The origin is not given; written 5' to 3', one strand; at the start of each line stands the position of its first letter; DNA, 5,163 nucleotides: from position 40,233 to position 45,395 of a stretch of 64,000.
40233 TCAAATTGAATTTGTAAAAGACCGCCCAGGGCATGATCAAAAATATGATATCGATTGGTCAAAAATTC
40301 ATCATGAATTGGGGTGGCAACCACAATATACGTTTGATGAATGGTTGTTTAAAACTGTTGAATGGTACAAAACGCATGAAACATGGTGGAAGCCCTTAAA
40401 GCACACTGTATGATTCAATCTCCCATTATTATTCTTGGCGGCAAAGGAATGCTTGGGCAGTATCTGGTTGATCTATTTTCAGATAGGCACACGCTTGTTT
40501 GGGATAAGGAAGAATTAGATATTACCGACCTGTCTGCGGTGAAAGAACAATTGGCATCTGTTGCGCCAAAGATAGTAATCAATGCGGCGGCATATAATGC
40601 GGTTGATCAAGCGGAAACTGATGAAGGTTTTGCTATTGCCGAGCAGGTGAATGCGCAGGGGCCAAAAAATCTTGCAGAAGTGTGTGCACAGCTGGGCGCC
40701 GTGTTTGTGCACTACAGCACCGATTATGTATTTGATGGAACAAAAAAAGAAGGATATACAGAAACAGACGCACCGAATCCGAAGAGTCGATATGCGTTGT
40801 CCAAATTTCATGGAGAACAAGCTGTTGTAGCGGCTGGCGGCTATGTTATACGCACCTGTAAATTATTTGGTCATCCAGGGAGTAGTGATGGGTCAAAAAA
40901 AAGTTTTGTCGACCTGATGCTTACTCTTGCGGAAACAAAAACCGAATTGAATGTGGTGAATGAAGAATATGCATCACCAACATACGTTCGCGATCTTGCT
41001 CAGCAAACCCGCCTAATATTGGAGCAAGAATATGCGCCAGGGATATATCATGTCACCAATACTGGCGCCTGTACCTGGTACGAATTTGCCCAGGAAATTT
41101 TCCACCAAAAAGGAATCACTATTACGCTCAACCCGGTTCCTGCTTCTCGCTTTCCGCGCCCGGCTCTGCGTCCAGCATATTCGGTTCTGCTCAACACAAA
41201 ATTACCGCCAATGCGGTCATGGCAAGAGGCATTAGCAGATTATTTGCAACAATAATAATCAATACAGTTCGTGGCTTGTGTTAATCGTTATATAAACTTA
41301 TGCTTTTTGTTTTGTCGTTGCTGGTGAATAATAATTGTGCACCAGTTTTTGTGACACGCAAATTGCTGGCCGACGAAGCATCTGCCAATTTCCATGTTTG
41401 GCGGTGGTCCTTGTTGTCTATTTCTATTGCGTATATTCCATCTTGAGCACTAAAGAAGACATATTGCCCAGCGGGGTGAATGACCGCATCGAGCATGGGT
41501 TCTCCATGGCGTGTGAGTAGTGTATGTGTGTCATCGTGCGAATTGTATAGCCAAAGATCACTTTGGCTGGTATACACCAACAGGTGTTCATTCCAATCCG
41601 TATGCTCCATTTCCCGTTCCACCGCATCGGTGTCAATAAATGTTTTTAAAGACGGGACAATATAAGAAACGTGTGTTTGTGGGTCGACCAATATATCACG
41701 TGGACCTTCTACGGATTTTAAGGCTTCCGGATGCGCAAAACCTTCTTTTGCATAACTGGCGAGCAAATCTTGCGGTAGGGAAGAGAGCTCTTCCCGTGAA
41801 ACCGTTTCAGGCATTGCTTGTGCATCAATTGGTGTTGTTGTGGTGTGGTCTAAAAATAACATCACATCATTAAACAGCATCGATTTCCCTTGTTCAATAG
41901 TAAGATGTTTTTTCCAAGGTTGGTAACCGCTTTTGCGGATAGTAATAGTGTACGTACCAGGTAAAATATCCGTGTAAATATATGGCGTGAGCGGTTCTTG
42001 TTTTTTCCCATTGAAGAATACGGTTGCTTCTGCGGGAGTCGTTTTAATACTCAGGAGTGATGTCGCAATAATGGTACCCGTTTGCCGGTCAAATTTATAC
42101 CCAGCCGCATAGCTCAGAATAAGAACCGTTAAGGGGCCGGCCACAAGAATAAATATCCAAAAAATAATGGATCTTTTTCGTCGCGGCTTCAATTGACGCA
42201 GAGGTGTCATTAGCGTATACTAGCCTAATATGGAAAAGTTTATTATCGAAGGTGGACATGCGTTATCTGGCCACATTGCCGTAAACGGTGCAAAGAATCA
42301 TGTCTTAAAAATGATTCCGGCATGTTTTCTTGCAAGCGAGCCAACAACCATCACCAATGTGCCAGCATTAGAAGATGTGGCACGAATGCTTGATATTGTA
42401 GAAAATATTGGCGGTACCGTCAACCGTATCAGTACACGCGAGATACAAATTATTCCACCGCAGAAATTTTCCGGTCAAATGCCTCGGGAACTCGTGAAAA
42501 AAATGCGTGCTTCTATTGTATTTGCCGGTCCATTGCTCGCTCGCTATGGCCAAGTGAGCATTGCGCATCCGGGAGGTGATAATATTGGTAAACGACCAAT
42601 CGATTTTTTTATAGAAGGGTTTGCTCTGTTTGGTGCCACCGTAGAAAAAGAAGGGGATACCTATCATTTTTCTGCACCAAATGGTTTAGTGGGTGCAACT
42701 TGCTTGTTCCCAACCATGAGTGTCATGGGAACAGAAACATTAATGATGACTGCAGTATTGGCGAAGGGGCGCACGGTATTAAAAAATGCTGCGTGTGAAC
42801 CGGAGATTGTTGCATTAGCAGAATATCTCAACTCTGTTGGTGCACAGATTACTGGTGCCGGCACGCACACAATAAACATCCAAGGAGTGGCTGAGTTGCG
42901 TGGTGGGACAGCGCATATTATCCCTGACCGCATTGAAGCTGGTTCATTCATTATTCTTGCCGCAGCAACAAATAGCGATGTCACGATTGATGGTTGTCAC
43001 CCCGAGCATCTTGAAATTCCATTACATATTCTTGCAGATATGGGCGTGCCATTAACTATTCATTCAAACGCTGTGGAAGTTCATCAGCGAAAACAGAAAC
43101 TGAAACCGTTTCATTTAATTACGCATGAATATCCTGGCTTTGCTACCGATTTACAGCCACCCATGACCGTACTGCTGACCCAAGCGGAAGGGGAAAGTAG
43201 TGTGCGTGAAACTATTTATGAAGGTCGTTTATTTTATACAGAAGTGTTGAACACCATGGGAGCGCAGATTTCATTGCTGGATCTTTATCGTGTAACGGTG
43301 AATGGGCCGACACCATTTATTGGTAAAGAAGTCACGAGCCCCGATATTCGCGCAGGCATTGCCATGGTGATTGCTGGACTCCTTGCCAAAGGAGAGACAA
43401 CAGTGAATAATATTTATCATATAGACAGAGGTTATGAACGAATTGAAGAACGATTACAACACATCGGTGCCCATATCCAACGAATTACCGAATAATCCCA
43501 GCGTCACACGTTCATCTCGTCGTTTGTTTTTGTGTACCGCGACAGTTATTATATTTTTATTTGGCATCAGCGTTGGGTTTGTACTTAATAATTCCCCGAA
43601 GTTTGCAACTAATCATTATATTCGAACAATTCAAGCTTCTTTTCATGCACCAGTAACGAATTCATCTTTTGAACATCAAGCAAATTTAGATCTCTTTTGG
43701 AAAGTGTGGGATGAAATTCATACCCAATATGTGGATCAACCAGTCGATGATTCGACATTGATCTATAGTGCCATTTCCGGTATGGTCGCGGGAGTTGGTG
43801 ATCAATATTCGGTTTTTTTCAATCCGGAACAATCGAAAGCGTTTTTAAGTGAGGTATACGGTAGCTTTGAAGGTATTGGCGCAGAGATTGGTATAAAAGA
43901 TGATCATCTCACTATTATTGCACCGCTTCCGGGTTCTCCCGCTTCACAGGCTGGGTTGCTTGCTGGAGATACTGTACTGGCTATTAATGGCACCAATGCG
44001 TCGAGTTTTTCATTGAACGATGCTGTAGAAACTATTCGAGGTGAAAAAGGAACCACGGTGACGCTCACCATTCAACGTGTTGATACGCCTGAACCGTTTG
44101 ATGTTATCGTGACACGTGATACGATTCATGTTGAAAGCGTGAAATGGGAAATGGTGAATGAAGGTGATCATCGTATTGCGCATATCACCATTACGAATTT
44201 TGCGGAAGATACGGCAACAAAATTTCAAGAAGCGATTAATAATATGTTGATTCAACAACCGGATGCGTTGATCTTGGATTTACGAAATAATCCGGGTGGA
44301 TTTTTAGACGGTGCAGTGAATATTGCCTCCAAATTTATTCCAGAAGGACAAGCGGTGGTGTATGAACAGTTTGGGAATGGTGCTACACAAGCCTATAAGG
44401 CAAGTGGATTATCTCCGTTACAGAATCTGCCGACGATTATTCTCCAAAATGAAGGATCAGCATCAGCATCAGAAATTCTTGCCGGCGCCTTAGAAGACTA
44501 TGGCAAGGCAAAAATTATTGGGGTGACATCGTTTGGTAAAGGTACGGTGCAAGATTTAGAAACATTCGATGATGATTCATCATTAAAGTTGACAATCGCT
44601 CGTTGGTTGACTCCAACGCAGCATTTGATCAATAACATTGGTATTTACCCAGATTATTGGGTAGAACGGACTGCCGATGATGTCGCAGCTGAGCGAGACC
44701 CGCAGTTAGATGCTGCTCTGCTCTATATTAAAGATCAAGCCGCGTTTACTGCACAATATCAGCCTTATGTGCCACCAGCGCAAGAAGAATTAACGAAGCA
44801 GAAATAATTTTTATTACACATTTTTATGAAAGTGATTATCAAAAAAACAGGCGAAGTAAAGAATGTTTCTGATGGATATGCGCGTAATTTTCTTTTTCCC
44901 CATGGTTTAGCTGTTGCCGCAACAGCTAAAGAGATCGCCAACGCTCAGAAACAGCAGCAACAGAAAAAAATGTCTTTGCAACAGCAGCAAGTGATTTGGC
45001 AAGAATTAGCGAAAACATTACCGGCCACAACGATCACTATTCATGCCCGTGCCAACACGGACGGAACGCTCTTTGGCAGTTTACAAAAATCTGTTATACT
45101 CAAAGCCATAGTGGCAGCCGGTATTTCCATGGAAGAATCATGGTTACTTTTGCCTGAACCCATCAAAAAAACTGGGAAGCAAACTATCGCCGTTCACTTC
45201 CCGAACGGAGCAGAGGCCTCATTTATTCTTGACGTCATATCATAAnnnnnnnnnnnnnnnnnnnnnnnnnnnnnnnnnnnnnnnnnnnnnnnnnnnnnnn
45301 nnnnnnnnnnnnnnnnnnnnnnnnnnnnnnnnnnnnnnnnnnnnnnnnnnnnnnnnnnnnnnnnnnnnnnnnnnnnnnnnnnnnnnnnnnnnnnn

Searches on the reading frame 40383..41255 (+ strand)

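Call 7: search_protein_families(library=pfam, proteins=[window:40383-41255:+], max_evalue=0.01)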
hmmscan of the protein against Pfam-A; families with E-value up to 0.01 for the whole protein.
window:40383-41255:+ (290 aa): 6 families
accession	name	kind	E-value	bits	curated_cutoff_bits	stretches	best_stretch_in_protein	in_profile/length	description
PF04321.23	RmlD_sub_bind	-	1.8e-81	273.9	27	1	15-289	3-283/287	RmlD substrate binding domain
PF01370.27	Epimerase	-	3.3e-24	86.1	20.9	1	15-223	1-238/240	NAD dependent epimerase/dehydratase family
PF16363.11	GDP_Man_Dehyd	-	1.2e-14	55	27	1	44-248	58-271/332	GDP-mannose 4,6 dehydratase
PF01073.25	3Beta_HSD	-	4.3e-08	32.9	22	1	44-161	51-176/280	3-beta hydroxysteroid dehydrogenase/isomerase family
PF07993.18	NAD_binding_4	-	1.9e-05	24.4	20.1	1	64-174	91-220/258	Male sterility protein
PF02719.21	Polysacc_synt_2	-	3.5e-05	23.6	20.2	1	46-126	62-141/293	Polysaccharide biosynthesis protein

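Call 93: search_protein_families(library=ncbifam, proteins=[window:40383-41255:+], max_evalue=1e-10)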
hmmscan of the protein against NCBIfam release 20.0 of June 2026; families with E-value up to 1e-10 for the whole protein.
window:40383-41255:+ (290 aa): 2 families
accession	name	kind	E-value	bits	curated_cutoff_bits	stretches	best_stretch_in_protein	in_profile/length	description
TIGR01214.1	rmlD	equivalog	1e-81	274.2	224.05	1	15-290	2-284/285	dTDP-4-dehydrorhamnose reductase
NF007440.0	PRK09987.1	equivalog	3.1e-40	138.3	308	1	46-273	39-270/299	dTDP-4-dehydrorhamnose reductase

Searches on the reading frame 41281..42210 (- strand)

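Call 7: search_protein_families(library=pfam, proteins=[window:41281-42210:-], max_evalue=0.01)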
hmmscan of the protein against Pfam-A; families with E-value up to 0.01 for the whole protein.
window:41281-42210:- (309 aa): 2 families
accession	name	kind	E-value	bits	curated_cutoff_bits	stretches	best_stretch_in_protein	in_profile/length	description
PF08308.17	PEGA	-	5.1e-09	36.4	20.8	1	51-111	2-61/71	PEGA domain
PF13620.12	CarboxypepD_reg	-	0.00022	21.9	32.3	1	80-110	43-74/82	Carboxypeptidase regulatory-like domain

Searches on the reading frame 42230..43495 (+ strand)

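Call 7: search_protein_families(library=pfam, proteins=[window:42230-43495:+], max_evalue=0.01)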
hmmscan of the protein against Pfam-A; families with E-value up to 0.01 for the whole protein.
window:42230-43495:+ (421 aa): 1 family
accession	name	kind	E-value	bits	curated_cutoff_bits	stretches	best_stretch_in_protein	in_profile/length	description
PF00275.25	EPSP_synthase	-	1.7e-81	274.6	22.8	1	7-409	2-417/417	EPSP synthase (3-phosphoshikimate 1-carboxyvinyltransferase)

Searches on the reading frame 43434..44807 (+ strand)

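Call 7: search_protein_families(library=pfam, proteins=[window:43434-44807:+], max_evalue=0.01)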
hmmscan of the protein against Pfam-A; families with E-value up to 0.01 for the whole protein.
window:43434-44807:+ (457 aa): 5 families
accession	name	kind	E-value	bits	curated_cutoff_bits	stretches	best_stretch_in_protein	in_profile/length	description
PF03572.23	Peptidase_S41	-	9.6e-45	152.6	24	1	247-408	1-163/165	Peptidase family S41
PF17820.7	PDZ_6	-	1.5e-12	47.5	27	1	163-215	4-54/54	PDZ domain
PF00595.29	PDZ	-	7.7e-12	45.9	23.2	1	146-214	10-81/81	PDZ domain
PF13180.12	PDZ_2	-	1.2e-08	35.5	27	1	148-225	3-79/80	PDZ domain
PF22694.1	CtpB_N-like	-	2e-06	28.6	27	1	79-131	31-83/85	Activating protease CtpB N-terminal domain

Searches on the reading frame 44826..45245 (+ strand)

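Call 8: search_protein_families(library=pfam, proteins=[window:44826-45245:+], max_evalue=0.01)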
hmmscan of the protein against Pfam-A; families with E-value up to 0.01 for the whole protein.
window:44826-45245:+ (139 aa): 2 families
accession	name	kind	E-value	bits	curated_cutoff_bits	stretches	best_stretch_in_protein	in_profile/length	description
PF03948.19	Ribosomal_L9_C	-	3.2e-14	53.6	23.2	1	59-138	4-85/86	Ribosomal protein L9, C-terminal domain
PF01281.25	Ribosomal_L9_N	-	7.8e-14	51.4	20.7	1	7-38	14-45/47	Ribosomal protein L9, N-terminal domain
